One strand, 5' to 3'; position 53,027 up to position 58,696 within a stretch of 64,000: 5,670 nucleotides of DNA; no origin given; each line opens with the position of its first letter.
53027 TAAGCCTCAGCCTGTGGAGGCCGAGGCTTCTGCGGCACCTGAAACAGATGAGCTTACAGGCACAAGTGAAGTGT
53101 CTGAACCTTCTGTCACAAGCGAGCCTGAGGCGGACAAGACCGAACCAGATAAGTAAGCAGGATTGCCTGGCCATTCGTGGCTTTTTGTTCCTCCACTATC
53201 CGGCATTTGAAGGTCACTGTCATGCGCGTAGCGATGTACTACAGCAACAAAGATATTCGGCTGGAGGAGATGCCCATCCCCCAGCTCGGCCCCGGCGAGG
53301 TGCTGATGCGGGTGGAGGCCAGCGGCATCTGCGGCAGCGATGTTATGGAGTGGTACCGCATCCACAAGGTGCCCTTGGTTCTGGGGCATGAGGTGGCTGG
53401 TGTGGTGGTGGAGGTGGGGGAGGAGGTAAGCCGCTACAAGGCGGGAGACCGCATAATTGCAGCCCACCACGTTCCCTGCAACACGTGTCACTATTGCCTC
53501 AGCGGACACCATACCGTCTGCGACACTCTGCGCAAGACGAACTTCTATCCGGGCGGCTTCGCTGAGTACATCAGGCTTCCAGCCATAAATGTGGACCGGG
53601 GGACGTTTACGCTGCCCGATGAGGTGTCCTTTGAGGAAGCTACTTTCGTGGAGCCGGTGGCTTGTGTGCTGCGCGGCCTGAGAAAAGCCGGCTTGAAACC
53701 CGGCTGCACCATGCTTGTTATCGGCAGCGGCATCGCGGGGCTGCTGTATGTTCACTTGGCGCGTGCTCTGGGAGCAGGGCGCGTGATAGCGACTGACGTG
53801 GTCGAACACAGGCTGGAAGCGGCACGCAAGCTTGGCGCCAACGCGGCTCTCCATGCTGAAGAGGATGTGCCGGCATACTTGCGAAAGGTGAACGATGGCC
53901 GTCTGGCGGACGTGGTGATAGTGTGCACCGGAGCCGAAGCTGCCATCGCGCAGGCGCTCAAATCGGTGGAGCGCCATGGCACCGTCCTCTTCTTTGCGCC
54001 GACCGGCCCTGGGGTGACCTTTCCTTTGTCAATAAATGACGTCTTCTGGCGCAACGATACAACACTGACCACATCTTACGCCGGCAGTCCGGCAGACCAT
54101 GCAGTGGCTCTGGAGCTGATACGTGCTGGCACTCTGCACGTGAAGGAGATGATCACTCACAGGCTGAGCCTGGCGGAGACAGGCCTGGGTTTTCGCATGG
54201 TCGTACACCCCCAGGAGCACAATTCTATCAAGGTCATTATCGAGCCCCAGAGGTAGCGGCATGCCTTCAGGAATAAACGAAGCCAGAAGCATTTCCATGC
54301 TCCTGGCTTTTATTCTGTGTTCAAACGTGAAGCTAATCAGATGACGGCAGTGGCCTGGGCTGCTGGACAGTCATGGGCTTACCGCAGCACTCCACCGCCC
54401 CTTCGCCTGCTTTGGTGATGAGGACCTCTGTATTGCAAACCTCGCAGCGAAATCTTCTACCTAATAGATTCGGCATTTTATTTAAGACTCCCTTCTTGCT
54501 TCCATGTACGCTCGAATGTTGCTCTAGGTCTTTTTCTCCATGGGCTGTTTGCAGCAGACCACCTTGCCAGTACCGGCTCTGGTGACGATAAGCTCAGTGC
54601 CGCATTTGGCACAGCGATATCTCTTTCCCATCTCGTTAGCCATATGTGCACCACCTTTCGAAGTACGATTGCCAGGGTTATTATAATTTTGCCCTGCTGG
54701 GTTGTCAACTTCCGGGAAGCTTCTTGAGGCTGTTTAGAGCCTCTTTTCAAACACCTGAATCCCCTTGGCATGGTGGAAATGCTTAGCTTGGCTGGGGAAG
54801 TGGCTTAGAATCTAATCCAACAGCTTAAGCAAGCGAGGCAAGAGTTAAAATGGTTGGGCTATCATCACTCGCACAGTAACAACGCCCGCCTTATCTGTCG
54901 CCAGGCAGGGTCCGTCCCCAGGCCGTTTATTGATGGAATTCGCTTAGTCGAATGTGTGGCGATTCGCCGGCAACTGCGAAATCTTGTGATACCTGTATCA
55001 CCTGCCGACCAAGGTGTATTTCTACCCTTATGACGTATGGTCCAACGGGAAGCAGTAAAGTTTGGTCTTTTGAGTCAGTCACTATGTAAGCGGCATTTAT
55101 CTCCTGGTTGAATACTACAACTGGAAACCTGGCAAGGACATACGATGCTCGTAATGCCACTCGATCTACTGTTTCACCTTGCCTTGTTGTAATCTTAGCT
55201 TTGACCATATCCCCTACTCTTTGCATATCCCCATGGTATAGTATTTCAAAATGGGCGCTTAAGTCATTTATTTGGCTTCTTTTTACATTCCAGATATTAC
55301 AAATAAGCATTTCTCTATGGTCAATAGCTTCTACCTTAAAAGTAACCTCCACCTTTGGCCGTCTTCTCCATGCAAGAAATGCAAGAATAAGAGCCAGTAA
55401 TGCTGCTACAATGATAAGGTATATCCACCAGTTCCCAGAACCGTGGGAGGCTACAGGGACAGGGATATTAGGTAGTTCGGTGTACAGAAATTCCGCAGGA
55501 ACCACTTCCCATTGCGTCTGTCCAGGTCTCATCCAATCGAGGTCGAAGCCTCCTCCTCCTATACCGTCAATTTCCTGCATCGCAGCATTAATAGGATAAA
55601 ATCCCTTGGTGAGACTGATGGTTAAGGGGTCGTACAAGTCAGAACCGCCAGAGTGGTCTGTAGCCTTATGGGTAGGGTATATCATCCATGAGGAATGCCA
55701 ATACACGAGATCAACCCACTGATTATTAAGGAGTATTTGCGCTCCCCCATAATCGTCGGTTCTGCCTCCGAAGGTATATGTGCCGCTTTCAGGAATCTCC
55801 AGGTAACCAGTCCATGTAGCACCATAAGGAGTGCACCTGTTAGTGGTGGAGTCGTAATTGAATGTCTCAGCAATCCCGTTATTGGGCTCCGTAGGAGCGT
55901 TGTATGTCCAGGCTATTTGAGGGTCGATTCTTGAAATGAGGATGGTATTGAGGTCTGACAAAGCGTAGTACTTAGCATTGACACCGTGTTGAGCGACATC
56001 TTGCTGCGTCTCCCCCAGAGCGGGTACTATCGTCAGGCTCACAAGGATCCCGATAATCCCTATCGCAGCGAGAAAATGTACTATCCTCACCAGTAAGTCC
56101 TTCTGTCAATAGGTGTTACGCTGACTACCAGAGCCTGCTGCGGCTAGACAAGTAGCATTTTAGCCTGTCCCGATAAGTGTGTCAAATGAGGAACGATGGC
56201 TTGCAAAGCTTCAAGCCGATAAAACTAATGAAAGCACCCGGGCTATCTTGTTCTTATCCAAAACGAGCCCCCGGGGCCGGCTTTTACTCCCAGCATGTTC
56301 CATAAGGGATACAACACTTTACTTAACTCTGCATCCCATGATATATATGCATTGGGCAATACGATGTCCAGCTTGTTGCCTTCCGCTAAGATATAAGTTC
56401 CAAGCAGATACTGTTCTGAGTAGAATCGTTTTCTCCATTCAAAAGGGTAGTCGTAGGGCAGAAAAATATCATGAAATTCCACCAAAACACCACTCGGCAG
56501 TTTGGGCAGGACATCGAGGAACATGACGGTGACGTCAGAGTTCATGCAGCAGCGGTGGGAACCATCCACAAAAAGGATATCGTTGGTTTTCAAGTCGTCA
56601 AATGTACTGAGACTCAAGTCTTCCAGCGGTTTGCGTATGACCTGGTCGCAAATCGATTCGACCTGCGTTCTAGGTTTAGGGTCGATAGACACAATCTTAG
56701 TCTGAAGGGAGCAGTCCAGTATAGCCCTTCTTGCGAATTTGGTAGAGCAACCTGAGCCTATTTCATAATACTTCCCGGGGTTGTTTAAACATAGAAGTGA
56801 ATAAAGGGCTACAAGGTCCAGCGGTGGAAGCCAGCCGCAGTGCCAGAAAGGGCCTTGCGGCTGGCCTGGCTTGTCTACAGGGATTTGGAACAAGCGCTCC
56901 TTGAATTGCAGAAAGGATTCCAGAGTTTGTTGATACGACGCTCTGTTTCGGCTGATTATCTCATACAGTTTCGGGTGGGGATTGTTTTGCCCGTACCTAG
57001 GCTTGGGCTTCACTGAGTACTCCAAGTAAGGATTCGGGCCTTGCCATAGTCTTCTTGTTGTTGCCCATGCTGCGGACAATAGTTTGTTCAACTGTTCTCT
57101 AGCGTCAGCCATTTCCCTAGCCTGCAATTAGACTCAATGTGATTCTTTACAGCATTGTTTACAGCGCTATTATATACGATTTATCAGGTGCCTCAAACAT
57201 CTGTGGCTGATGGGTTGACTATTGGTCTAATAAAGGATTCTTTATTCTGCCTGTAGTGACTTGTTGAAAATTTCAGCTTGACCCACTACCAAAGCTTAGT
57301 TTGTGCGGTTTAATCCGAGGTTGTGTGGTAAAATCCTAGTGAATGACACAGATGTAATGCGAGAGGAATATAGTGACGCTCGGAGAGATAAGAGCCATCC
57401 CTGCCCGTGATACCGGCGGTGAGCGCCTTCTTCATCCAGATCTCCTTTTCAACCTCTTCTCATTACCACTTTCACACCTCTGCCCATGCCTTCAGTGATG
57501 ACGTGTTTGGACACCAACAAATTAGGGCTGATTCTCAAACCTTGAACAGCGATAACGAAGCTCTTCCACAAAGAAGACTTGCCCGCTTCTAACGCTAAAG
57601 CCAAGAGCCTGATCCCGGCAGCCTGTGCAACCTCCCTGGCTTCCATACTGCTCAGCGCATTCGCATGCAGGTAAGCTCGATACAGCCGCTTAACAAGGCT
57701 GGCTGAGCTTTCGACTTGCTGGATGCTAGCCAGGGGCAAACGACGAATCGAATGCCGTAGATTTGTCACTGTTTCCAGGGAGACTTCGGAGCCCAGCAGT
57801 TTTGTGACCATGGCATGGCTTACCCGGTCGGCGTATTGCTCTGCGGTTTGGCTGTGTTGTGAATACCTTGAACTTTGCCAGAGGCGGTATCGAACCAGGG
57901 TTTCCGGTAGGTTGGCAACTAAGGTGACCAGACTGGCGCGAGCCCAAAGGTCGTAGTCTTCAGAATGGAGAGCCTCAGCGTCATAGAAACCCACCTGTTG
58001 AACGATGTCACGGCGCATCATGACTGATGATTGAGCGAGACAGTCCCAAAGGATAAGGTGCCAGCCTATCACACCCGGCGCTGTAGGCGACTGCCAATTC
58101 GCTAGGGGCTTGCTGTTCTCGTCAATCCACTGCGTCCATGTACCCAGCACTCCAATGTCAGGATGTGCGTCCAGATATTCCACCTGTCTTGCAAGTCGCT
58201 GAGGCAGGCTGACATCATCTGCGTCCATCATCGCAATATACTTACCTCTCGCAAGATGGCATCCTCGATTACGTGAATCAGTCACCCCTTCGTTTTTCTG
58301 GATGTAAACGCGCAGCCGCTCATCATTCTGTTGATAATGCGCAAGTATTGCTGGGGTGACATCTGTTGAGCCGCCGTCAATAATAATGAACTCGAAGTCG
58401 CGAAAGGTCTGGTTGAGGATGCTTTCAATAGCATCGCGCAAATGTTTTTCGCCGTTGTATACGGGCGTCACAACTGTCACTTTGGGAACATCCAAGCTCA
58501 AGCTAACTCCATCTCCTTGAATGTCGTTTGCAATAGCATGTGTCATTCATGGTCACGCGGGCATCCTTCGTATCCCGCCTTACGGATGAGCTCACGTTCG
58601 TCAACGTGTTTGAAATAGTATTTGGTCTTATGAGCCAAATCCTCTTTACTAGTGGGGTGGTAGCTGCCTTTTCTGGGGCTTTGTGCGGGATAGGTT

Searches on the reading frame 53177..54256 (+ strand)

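Call 39: search_protein_families(library=pfam, max_evalue=0.001, proteins=[window:53177-54256:+])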
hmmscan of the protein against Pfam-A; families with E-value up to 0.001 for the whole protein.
window:53177-54256:+ (359 aa): 4 families
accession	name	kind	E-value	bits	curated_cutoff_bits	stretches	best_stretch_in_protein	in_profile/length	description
PF08240.17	ADH_N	-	3.2e-28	98.5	23.5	1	38-137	1-97/104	Alcohol dehydrogenase GroES-like domain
PF00107.32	ADH_zinc_N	-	3.5e-24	85.6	31.8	1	188-315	3-127/129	Zinc-binding dehydrogenase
PF16912.11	Glu_dehyd_C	-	3.1e-07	30.5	34.9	1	178-356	33-210/211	Glucose dehydrogenase C-terminus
PF01262.27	AlaDh_PNT_C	-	0.00033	20.6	23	1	176-226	28-78/214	Alanine dehydrogenase/PNT, C-terminal domain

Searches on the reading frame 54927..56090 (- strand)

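Call 39: search_protein_families(library=pfam, max_evalue=0.001, proteins=[window:54927-56090:-])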
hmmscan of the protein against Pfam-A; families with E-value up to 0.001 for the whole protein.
window:54927-56090:- (387 aa): 1 family
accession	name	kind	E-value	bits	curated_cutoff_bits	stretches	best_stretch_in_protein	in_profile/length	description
PF07691.17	PA14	-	8.4e-08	32.6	24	1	68-193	25-140/147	PA14 domain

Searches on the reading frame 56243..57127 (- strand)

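Call 39: search_protein_families(library=pfam, max_evalue=0.001, proteins=[window:56243-57127:-])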
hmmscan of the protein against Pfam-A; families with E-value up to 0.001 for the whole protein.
window:56243-57127:- (294 aa): 1 family
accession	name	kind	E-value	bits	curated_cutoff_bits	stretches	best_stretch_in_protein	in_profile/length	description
PF13578.12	Methyltransf_24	-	2e-10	41.9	26.3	1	122-221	2-105/105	Methyltransferase domain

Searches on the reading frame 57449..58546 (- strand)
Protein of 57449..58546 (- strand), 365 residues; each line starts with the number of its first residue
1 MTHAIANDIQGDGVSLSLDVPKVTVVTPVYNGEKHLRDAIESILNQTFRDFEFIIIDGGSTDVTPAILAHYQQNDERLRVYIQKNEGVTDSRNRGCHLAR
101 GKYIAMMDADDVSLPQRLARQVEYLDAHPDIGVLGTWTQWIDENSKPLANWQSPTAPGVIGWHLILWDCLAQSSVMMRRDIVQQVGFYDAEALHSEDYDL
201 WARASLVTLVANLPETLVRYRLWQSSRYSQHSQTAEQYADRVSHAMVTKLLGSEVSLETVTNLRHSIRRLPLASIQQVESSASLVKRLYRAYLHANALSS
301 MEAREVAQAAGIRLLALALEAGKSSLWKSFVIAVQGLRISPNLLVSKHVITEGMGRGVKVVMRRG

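Call 39: search_protein_families(library=pfam, max_evalue=0.001, proteins=[window:57449-58546:-])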
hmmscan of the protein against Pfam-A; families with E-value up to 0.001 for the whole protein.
window:57449-58546:- (365 aa): 4 families
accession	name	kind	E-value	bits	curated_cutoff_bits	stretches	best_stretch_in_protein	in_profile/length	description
PF00535.33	Glycos_transf_2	-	2.2e-34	119.3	23.3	1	24-155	1-137/168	Glycosyl transferase family 2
PF10111.15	Glyco_tranf_2_2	-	2.6e-18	67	27.3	1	24-230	1-227/276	Glycosyltransferase like family 2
PF13641.12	Glyco_tranf_2_3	-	2.9e-15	57.3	27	1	21-205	1-195/230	Glycosyltransferase like family 2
PF13632.12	Glyco_trans_2_3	-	0.00065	20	27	0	103-206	1-108/198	Glycosyl transferase family group 2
